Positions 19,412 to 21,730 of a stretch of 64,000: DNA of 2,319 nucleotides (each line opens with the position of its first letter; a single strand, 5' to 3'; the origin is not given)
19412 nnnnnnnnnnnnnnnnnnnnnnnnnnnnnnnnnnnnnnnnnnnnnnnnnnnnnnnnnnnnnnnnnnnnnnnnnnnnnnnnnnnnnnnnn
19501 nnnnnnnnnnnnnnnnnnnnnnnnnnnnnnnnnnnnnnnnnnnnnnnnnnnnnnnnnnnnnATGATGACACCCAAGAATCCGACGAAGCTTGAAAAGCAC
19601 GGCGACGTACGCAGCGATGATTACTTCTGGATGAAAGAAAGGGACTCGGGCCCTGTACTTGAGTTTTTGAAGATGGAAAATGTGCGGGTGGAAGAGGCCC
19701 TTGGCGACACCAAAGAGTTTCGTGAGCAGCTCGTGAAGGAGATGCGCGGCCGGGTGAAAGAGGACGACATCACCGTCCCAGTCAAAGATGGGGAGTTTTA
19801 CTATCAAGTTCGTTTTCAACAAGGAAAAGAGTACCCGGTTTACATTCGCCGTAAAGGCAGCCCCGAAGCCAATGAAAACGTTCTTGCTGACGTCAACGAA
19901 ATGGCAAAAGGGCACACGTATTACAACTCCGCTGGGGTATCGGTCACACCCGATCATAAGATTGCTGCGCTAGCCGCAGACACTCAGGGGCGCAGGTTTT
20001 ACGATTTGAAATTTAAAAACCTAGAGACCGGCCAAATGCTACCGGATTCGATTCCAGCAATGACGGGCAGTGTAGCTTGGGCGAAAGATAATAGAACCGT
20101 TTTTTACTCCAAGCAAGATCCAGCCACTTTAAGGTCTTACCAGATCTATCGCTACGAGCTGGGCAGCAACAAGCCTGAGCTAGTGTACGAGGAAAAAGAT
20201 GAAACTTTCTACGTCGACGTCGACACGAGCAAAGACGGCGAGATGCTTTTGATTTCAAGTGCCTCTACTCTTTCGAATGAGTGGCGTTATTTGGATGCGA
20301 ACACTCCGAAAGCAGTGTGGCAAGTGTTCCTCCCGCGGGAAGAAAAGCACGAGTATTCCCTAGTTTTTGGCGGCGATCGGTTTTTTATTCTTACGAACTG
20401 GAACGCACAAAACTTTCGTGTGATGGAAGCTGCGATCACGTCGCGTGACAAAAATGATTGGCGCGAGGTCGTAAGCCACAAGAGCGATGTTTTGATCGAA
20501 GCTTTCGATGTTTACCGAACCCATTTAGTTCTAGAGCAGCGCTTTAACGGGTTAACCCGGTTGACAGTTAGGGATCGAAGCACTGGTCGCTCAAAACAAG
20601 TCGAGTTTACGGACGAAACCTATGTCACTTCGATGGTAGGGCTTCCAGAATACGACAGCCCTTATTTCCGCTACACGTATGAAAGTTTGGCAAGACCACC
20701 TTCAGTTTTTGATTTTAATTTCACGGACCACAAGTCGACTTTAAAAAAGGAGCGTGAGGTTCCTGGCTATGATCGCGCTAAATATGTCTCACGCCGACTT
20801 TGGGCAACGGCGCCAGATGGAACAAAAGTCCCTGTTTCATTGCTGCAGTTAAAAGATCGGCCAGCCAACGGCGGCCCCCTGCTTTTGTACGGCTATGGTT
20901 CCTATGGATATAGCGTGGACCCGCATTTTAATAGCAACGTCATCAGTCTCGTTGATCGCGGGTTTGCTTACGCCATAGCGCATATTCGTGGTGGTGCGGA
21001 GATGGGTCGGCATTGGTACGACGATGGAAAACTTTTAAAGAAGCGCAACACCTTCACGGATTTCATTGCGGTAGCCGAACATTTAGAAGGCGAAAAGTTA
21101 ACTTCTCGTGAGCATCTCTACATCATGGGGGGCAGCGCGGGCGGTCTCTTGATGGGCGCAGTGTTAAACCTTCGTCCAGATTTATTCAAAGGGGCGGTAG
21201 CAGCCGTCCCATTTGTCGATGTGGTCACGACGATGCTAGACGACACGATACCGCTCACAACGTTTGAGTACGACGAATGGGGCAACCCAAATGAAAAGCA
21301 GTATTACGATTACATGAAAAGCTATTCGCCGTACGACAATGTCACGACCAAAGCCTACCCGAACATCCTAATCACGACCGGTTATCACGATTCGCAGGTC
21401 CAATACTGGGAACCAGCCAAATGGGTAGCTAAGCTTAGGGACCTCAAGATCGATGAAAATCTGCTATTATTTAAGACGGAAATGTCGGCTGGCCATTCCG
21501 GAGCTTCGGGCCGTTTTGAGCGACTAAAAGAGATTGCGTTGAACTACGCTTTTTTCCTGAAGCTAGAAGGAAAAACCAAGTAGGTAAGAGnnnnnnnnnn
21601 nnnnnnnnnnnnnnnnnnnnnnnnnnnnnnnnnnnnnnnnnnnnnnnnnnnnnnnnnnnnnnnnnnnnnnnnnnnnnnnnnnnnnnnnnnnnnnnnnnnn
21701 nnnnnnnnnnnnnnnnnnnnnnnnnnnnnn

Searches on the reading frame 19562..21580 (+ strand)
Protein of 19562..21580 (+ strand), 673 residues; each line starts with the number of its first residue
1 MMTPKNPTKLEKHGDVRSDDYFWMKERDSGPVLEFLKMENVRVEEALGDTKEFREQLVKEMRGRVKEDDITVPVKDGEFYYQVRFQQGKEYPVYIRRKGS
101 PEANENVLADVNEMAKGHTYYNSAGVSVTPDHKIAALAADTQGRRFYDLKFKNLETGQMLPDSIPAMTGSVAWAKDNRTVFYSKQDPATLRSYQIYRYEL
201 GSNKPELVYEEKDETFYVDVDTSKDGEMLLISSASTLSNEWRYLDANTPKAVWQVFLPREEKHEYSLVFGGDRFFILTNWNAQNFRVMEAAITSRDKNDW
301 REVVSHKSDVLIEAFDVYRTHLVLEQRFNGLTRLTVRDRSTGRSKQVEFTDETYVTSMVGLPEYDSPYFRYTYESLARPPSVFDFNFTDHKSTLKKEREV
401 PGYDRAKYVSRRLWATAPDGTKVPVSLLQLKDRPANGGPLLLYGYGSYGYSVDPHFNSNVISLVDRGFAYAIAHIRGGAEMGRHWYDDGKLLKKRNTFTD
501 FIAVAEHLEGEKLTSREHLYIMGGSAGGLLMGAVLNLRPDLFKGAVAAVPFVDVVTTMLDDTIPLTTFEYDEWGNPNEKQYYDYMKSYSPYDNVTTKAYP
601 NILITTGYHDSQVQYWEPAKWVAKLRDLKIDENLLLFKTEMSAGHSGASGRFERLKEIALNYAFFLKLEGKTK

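Call 3: search_protein_families(library=pfam, proteins=[window:19562-21580:+])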
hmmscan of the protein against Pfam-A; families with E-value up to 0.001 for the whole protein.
window:19562-21580:+ (673 aa): 3 families
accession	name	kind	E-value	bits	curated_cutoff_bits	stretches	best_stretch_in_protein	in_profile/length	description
PF02897.21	Peptidase_S9_N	-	2.4e-94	316.9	24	1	6-398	6-414/414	Prolyl oligopeptidase, N-terminal beta-propeller domain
PF00326.27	Peptidase_S9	-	4e-69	232.8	22.6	1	454-668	1-209/213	Prolyl oligopeptidase family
PF00561.26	Abhydrolase_1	-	0.00057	20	25.8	0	441-585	5-124/245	alpha/beta hydrolase fold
